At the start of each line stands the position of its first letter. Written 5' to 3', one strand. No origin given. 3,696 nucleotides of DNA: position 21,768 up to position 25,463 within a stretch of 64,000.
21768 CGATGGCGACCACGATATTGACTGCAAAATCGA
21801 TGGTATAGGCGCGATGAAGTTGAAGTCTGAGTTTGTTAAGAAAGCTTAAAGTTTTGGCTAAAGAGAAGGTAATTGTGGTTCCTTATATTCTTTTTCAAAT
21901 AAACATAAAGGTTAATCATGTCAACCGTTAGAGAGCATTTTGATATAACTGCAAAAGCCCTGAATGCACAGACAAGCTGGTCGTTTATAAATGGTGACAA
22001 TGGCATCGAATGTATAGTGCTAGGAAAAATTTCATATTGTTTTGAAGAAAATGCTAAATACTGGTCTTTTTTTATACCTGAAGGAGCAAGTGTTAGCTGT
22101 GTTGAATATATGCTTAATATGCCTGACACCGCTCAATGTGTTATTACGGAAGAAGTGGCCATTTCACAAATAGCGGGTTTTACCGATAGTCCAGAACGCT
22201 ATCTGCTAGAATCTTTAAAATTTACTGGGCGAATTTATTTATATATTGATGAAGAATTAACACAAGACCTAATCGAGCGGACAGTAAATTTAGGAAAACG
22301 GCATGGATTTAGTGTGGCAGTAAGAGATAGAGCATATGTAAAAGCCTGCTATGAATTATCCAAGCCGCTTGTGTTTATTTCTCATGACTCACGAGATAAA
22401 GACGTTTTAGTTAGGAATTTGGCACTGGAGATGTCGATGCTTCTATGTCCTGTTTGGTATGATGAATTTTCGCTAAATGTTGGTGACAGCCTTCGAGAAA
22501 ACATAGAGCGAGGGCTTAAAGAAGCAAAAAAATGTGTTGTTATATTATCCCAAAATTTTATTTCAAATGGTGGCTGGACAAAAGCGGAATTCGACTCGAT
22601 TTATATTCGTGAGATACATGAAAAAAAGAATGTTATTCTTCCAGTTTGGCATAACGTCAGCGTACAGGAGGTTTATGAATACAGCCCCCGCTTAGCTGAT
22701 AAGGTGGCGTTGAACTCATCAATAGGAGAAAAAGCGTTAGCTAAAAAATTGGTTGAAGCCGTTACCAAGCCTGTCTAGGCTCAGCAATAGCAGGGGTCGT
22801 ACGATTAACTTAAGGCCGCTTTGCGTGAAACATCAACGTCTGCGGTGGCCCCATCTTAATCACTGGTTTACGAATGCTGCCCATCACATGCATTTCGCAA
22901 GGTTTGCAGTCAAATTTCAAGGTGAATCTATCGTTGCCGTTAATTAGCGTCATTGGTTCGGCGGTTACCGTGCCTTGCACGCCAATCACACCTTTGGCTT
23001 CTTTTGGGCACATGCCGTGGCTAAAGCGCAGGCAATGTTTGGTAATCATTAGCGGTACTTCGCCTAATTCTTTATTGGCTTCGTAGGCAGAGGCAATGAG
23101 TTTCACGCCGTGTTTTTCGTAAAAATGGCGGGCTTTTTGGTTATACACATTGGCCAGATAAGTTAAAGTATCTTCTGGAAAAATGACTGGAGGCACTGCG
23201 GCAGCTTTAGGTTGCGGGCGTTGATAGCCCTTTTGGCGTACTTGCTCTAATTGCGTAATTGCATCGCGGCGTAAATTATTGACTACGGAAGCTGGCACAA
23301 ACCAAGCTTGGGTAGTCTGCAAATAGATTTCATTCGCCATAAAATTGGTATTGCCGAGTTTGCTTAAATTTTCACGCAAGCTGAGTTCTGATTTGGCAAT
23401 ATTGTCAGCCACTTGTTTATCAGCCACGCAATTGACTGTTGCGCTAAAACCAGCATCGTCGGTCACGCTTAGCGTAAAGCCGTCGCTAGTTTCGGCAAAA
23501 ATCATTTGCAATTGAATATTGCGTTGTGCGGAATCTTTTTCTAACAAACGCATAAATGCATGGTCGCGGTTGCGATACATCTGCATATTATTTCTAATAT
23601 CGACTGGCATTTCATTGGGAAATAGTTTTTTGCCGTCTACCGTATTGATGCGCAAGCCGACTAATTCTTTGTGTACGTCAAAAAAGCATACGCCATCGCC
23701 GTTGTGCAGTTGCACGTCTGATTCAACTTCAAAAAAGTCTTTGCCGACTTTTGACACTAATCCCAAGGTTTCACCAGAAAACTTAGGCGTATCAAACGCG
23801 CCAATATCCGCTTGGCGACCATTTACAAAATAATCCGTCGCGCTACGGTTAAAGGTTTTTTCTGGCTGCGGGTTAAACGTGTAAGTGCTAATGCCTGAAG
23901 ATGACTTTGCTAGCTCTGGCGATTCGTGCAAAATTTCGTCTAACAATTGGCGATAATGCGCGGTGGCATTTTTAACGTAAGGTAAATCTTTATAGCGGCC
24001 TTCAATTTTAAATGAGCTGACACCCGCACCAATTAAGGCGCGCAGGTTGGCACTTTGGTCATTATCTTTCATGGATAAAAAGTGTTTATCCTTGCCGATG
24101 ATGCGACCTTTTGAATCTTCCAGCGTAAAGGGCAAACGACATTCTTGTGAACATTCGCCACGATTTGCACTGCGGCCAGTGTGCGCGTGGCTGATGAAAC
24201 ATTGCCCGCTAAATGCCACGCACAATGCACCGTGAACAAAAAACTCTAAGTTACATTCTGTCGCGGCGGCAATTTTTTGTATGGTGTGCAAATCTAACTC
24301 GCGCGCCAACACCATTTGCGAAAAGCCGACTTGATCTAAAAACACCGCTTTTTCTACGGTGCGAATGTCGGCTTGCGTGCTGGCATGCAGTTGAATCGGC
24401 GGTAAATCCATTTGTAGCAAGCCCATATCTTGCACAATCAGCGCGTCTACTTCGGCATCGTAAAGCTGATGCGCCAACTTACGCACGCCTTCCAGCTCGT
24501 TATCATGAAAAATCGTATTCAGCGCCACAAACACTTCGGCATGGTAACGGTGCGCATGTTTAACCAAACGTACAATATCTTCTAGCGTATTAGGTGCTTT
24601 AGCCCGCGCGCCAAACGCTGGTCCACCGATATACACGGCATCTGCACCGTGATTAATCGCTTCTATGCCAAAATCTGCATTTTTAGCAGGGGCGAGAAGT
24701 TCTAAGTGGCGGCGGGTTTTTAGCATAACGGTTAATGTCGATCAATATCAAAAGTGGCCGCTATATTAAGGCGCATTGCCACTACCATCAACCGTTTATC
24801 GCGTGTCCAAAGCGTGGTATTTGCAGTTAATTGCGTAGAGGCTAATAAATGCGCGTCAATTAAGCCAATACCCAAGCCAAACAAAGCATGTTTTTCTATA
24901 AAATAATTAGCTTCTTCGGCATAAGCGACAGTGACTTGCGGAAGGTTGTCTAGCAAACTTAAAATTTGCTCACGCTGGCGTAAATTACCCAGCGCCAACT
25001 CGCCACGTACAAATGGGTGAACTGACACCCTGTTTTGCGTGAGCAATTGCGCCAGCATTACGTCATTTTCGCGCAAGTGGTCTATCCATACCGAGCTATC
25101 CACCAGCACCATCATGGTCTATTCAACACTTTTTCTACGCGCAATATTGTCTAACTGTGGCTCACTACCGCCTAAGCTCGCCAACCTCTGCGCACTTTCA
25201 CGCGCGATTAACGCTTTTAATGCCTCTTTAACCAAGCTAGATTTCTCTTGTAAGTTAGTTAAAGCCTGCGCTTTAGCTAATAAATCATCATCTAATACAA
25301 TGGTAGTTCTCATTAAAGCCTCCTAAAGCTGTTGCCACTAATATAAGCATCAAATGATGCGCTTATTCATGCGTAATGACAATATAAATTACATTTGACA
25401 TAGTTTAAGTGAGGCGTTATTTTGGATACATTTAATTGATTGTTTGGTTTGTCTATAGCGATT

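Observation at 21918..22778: Orphan gene: unknown 148-aa N-terminal domain fused to a TIR domain, in an AT-rich islet between core genes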

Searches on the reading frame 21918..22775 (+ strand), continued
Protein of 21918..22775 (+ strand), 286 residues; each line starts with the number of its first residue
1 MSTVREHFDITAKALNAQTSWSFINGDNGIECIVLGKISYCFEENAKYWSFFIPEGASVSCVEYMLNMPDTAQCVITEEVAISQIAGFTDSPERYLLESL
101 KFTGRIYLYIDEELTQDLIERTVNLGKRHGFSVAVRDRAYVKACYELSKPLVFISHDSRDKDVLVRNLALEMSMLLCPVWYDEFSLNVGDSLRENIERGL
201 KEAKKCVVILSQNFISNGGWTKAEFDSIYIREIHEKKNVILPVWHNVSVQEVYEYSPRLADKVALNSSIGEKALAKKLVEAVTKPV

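Call 68: search_protein_families(library=padloc, alignment_id=A4, max_evalue=1e-8)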
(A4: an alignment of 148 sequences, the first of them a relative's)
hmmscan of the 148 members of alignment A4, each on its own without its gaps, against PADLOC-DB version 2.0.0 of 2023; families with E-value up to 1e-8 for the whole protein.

A. member 1, L001:5586-7982:+ (799 aa): 6 families
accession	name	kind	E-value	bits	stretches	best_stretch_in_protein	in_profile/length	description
PDLC03610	REase_MTase_IIG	-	3.1e-286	950.7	1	1-795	248-1074/1096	Type IIG restriction enzyme-methyltransferase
PDLC03631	REase_MTase_IIG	-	1.6e-79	266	1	44-764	284-987/1086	Type IIG restriction enzyme-methyltransferase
PDLC03597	REase_MTase_IIG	-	2.5e-56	189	1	130-699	913-1505/1646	Type IIG restriction enzyme-methyltransferase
PDLC03051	REase_MTase_I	-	1.8e-50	169.2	1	49-762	844-1537/1591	Type I restriction enzyme-methyltransferase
PDLC03621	REase_MTase_IIG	-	2.8e-37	126.3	1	130-762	336-958/1024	Type IIG restriction enzyme-methyltransferase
PDLC04134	mad2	-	2.7e-10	37.7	1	41-408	245-468/492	mads_2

B. families by the number of members that match (of 148 scanned): 106 families (the first 25 are shown)
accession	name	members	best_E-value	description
PDLC02980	AriA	4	2e-16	-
PDLC04135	mad3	3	2.2e-54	mads_3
PDLC04134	mad2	3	1.1e-23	mads_2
PDLC04164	AriA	3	2.9e-15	-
PDLC02982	AriAB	2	7.9e-111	-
PDLC04140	mad8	2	1e-19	mads_8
PDLC02981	AriAB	2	2.2e-19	-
PDLC02983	AriB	2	1.2e-14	-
PDLC02335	AbiLi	2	3.8e-10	AbiLi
PDLC03610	REase_MTase_IIG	1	3.1e-286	Type IIG restriction enzyme-methyltransferase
PDLC05007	PDC-S35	1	1e-107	-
PDLC03026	MTase_I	1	2.6e-99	Type I methyltransferase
PDLC05004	PDC-S35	1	3.9e-85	-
PDLC03631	REase_MTase_IIG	1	1.6e-79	Type IIG restriction enzyme-methyltransferase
PDLC04869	PDC-S05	1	9.2e-75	-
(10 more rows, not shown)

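Call 86: search_protein_families(library=padloc, proteins=[L021:6066-6998:+, L021:7830-9884:+, L040:3997-4881:+, L026:555-1223:+, L026:2203-3039:+, L075:6219-6962:+, L075:7853-8803:+, L061:6138-6974:+, L067:3237-4088:+, L079:2164-2808:+], max_evalue=0.001)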
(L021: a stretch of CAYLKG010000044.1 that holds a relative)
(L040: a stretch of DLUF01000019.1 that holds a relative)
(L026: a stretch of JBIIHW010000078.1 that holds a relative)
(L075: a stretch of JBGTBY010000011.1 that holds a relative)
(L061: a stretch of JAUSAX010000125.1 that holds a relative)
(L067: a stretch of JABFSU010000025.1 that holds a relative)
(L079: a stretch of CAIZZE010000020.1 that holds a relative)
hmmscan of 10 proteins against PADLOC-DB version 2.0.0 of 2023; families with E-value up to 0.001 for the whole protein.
L021:6066-6998:+ (311 aa): 0 families

L021:7830-9884:+ (685 aa): 14 families
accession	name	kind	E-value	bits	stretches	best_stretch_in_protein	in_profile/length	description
PDLC02982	AriAB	-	8.6e-110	366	1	186-684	45-566/570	-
PDLC02981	AriAB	-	2.2e-19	67.6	1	318-577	287-562/694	-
PDLC04164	AriA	-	2.9e-15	54.5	1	186-416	28-248/253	-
PDLC02983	AriB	-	3.6e-14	51.5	1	448-642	2-204/236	-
PDLC02980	AriA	-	6.8e-14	50.5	1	208-403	135-302/304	-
PDLC02335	AbiLi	-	1.1e-09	35.9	1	157-403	59-240/326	AbiLi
PDLC04135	mad3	-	3.2e-08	31.5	1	325-404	248-327/374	mads_3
PDLC00289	PtuA1|PtuA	-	4.5e-08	30.6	1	250-409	135-296/404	AAA ATPase domain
PDLC00268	PtuA1|PtuA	-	4.2e-06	24.4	2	157-218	3-57/411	AAA ATPase domain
PDLC00075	GajA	-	8.6e-06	22.5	0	329-404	237-310/536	AAA ATPase domain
PDLC04140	mad8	-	9.9e-06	23.3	1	185-402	26-235/314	mads_8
PDLC00290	PtuA1|PtuA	-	0.00021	18.8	1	362-403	271-312/414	AAA ATPase domain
PDLC00276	PtuA1|PtuA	-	0.00049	17.6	0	354-403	85-138/239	AAA ATPase domain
PDLC04178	HEC-01A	-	0.00059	17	0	189-202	31-44/399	-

L040:3997-4881:+ (295 aa): 0 families

L026:555-1223:+ (223 aa): 0 families

L026:2203-3039:+ (279 aa): 0 families

L075:6219-6962:+ (248 aa): 0 families

L075:7853-8803:+ (317 aa): 0 families

L061:6138-6974:+ (279 aa): 0 families

L067:3237-4088:+ (284 aa): 0 families

L079:2164-2808:+ (215 aa): 1 family
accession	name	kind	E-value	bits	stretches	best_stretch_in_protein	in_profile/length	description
PDLC02337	AbiLii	-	8.2e-20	70.1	1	8-211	24-88/170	AbiLii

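Call 87: find_related_loci(query=A1, collection=viral_contigs, flank=6000)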
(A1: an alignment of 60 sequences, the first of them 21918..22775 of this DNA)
Query A1 (286 aa) in viral_contigs; peptide patterns used: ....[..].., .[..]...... (x = any residue, [..] = any of these).
29 stretches matched a pattern; 24 encode a relative of the query (tblastn E <= 1e-3); 24 distinct loci.
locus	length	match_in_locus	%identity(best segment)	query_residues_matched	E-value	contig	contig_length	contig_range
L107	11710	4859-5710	50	1-282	2e-90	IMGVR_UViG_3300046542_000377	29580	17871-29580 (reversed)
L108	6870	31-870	40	1-282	1e-58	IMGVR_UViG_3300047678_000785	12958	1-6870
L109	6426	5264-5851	45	88-283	2e-52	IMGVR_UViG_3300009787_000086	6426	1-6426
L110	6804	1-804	35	1-265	8e-47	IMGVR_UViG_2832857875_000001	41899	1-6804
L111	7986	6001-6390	48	152-282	7e-32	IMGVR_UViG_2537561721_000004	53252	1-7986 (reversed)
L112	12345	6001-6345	51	153-268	2e-31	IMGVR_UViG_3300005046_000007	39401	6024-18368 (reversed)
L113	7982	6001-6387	48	153-282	2e-31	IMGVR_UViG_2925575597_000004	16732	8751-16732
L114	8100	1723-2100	52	152-278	2e-31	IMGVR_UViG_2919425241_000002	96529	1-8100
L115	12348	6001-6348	48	152-269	5e-29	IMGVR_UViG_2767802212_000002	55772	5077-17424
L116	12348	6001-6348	48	152-269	5e-29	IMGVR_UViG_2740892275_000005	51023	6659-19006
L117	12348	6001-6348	48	152-269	5e-29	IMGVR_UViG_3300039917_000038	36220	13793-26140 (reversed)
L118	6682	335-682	48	152-269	4e-29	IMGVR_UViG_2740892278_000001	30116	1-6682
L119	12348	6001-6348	48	152-269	5e-29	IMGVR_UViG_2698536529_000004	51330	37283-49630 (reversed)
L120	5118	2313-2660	48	152-269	4e-29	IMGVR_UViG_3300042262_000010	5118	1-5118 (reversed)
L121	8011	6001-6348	48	152-269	5e-29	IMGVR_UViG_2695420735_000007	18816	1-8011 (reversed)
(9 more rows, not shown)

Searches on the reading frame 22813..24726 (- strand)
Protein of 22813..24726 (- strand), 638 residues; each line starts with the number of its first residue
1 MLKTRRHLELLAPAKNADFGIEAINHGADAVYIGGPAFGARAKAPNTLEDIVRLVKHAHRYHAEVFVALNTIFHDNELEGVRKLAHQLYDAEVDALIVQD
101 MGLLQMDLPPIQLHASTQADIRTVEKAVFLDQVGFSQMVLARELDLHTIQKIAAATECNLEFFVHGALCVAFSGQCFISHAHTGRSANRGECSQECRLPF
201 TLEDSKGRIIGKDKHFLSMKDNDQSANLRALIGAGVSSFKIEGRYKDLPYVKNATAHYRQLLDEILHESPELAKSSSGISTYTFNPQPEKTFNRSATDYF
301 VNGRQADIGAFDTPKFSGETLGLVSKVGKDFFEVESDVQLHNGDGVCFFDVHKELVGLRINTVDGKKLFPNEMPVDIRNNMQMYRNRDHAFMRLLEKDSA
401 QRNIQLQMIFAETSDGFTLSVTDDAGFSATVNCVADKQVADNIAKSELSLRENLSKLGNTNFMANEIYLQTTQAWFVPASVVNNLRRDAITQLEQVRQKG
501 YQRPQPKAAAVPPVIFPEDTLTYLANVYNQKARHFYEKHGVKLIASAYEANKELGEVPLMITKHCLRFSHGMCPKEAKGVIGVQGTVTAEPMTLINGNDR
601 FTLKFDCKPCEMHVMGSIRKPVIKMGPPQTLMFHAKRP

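Call 47: find_encoding_contigs(protein=window:22813-24726:-, flank=4000, max_places=10)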
Protein window:22813-24726:- (638 aa): 4 contigs read that carry it; 2 places shown.
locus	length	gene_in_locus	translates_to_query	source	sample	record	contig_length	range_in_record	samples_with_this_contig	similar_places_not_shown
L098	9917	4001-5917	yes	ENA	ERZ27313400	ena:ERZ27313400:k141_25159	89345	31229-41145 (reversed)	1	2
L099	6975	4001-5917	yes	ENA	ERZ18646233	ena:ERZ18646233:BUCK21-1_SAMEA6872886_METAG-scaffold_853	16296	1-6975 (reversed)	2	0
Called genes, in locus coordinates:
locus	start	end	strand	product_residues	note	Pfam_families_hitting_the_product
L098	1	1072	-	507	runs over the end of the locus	PF02113:Peptidase_S13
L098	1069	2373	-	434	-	PF00202:Aminotran_3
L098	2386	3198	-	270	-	-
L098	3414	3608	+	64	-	PF09957:VapB_antitoxin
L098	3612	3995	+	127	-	PF01850:PIN (weak)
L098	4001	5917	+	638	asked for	PF01136:Peptidase_U32, PF12392:DUF3656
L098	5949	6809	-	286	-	PF01582:TIR (weak), PF13676:TIR_2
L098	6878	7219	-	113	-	PF08274:Zn_Ribbon_YjdM, PF03831:YjdM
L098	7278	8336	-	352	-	PF00248:Aldo_ket_red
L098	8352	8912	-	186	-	-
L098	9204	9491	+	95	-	PF00166:Cpn10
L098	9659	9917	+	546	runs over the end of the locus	PF00118:Cpn60_TCP1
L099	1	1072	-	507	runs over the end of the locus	PF02113:Peptidase_S13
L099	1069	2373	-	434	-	PF00202:Aminotran_3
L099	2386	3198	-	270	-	-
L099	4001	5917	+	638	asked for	PF01136:Peptidase_U32, PF12392:DUF3656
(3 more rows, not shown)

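Call 48: find_homologous_proteins(query=window:22813-24726:-, max_evalue=1e-50)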
Query window:22813-24726:- (638 aa): 8000 proteins with E <= 1e-50 among 8000 candidates; the best 120 are listed.
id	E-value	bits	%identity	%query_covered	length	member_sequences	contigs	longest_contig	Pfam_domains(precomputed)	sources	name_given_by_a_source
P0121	0.0e+0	1464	100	100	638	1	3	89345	PF01136.26,PF12392.14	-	-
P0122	0.0e+0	1440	98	100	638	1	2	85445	PF01136.26,PF12392.14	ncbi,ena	ncbi:MAG: U32 family peptidase [Betaproteobacteria bacterium]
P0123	0.0e+0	1437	98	100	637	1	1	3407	PF01136.26,PF12392.14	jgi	-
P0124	0.0e+0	1426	97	100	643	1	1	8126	PF01136.26,PF12392.14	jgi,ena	-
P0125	0.0e+0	1420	96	100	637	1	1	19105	PF01136.26,PF12392.14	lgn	-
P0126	0.0e+0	1420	96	100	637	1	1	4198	PF01136.26,PF12392.14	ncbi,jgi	jgi:collagenase-like PrtC family protease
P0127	0.0e+0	1419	97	100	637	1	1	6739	PF01136.26,PF12392.14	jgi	jgi:putative protease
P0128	0.0e+0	1414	96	100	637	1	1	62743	PF01136.26,PF12392.14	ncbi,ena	-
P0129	0.0e+0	1413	96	100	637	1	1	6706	PF01136.26,PF12392.14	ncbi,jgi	ncbi:MAG: hypothetical protein RLZZ379_866 [Pseudomonadota bacterium]|jgi:putative protease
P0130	0.0e+0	1413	96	100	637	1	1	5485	PF01136.26,PF12392.14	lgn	-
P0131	0.0e+0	1407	95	100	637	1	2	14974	PF01136.26,PF12392.14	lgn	-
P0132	0.0e+0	1406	96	100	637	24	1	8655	PF01136.26,PF12392.14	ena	-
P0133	0.0e+0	1405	96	100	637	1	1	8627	PF01136.26,PF12392.14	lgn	-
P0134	0.0e+0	1404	96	100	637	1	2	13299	PF01136.26,PF12392.14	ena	-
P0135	0.0e+0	1402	96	100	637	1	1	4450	PF01136.26,PF12392.14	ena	-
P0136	0.0e+0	1401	96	100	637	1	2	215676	PF01136.26,PF12392.14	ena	-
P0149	0.0e+0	1369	93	100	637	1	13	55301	PF01136.26,PF12392.14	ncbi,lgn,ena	-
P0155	0.0e+0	1325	90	100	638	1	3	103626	PF01136.26,PF12392.14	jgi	jgi:putative protease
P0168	0.0e+0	1296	88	100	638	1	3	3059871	PF01136.26,PF12392.14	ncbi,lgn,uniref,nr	ncbi:peptidase U32 family protein [Methylotenera versatilis]|uniref:Peptidase U32 n=1 Tax=Methyloten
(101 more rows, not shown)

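Call 49: find_encoding_contigs(protein=P0136, flank=5000, max_places=2)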
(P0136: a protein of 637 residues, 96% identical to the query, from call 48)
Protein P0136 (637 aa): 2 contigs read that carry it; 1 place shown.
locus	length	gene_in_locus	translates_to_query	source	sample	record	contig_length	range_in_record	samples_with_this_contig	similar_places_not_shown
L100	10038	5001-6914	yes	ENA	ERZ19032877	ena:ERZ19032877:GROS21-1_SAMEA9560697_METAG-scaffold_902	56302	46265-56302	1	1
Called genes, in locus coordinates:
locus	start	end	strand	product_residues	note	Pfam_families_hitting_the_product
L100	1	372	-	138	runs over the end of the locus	PF00903:Glyoxalase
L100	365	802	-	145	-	PF02566:OsmC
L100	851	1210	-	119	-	PF00254:FKBP_C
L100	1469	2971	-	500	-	PF02113:Peptidase_S13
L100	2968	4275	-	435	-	PF00202:Aminotran_3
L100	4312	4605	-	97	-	PF05016:ParE_toxin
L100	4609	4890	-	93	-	-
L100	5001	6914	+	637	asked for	PF01136:Peptidase_U32, PF12392:DUF3656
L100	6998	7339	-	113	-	PF08274:Zn_Ribbon_YjdM, PF03831:YjdM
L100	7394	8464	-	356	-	PF00248:Aldo_ket_red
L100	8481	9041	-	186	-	-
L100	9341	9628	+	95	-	PF00166:Cpn10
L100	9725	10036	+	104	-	?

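Call 50: find_encoding_contigs(protein=P0149, flank=5000, max_places=2)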
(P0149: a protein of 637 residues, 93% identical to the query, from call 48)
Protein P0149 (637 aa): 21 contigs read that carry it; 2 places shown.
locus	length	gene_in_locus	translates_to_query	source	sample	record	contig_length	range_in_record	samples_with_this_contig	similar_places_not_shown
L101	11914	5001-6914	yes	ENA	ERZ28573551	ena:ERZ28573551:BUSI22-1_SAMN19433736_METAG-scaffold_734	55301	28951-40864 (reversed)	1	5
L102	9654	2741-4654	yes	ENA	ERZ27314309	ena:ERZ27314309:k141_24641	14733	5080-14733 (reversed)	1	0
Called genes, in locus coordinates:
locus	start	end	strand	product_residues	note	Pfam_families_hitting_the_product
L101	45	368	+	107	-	PF10084:DUF2322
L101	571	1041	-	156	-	PF00903:Glyoxalase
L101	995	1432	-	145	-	PF02566:OsmC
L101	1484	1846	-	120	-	PF00254:FKBP_C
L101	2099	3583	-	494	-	PF02113:Peptidase_S13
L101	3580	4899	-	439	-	PF00202:Aminotran_3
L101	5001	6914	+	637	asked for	PF01136:Peptidase_U32, PF12392:DUF3656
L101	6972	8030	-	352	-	PF00248:Aldo_ket_red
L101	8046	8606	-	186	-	-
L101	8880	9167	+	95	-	PF00166:Cpn10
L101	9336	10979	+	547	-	PF00118:Cpn60_TCP1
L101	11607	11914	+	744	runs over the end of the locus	PF00580:UvrD-helicase, PF13245:AAA_19, PF01443:Viral_helicase1 (faint), PF13087:AAA_12 (faint), PF13361:UvrD_C, PF13538:UvrD_C_2, PF21196:PcrA_UvrD_tudor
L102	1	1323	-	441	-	?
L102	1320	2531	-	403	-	PF00202:Aminotran_3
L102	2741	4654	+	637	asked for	PF01136:Peptidase_U32, PF12392:DUF3656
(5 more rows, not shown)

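Call 51: find_encoding_contigs(protein=P0155, flank=5000, max_places=2)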
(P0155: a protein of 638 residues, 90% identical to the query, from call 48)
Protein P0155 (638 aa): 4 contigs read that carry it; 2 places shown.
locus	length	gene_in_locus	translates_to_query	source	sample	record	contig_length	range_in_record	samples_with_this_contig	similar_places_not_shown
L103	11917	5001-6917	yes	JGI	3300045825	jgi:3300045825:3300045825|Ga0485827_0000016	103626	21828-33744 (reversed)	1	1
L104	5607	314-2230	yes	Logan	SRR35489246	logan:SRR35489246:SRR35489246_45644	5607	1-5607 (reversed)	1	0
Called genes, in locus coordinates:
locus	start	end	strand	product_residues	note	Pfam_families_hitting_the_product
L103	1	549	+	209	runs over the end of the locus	PF03232:COQ7, PF02915:Rubrerythrin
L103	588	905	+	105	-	PF10084:DUF2322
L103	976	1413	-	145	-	PF02566:OsmC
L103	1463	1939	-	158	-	PF00254:FKBP_C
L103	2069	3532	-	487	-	PF02113:Peptidase_S13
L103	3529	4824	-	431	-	PF00202:Aminotran_3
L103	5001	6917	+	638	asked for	PF01136:Peptidase_U32, PF12392:DUF3656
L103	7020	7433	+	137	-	PF12092:DUF3568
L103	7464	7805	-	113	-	PF08274:Zn_Ribbon_YjdM, PF03831:YjdM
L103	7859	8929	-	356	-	PF00248:Aldo_ket_red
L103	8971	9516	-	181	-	-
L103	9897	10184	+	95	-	PF00166:Cpn10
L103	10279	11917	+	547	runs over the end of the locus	PF00118:Cpn60_TCP1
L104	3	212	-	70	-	?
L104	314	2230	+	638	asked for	PF01136:Peptidase_U32, PF12392:DUF3656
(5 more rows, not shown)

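Call 52: find_encoding_contigs(protein=P0168, flank=5000, max_places=2)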
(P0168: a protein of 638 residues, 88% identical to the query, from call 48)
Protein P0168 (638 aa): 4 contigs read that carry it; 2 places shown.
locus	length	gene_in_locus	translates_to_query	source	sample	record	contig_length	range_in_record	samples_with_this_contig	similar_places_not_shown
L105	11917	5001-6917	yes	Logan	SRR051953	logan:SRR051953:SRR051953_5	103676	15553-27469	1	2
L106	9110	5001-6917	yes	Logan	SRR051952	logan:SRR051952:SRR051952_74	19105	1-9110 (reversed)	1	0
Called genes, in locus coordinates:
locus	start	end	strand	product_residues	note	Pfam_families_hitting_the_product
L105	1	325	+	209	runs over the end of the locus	PF03232:COQ7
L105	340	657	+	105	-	PF10084:DUF2322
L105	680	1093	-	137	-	PF00903:Glyoxalase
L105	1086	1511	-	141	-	PF02566:OsmC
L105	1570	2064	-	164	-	PF00254:FKBP_C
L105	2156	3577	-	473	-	PF02113:Peptidase_S13, PF13354:Beta-lactamase2 (faint)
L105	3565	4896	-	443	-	PF00202:Aminotran_3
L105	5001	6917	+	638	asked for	PF01136:Peptidase_U32, PF12392:DUF3656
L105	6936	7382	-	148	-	PF07366:SnoaL, PF12680:SnoaL_2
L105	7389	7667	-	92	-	PF07681:DoxX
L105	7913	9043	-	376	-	PF02253:PLA1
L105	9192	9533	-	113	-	PF08274:Zn_Ribbon_YjdM, PF03831:YjdM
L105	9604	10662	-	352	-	PF00248:Aldo_ket_red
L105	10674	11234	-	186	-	-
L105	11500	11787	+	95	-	PF00166:Cpn10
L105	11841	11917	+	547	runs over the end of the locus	PF00118:Cpn60_TCP1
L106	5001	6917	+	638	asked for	PF01136:Peptidase_U32, PF12392:DUF3656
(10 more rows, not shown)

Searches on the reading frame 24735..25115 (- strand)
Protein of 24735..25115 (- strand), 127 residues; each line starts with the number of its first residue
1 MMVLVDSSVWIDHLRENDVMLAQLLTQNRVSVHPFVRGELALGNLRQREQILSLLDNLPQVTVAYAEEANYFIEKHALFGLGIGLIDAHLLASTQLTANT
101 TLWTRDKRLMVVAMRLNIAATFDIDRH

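Call 64: search_protein_families(library=pfam, proteins=[window:24735-25115:-], max_evalue=0.001)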
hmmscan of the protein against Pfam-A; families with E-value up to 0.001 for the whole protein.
window:24735-25115:- (127 aa): 1 family
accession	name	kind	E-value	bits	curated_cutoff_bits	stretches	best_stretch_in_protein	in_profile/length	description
PF01850.27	PIN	-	1.3e-06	29.4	23.6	1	3-110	1-115/120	PIN domain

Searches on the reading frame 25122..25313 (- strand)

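Call 64: search_protein_families(library=pfam, proteins=[window:25122-25313:-], max_evalue=0.001)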
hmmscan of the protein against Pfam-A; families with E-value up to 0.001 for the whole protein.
window:25122-25313:- (64 aa): 1 family
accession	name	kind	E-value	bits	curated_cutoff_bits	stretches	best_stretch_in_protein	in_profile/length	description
PF09957.15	VapB_antitoxin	-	4.3e-17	62.2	23.4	1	1-44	1-44/47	Bacterial antitoxin of type II TA system, VapB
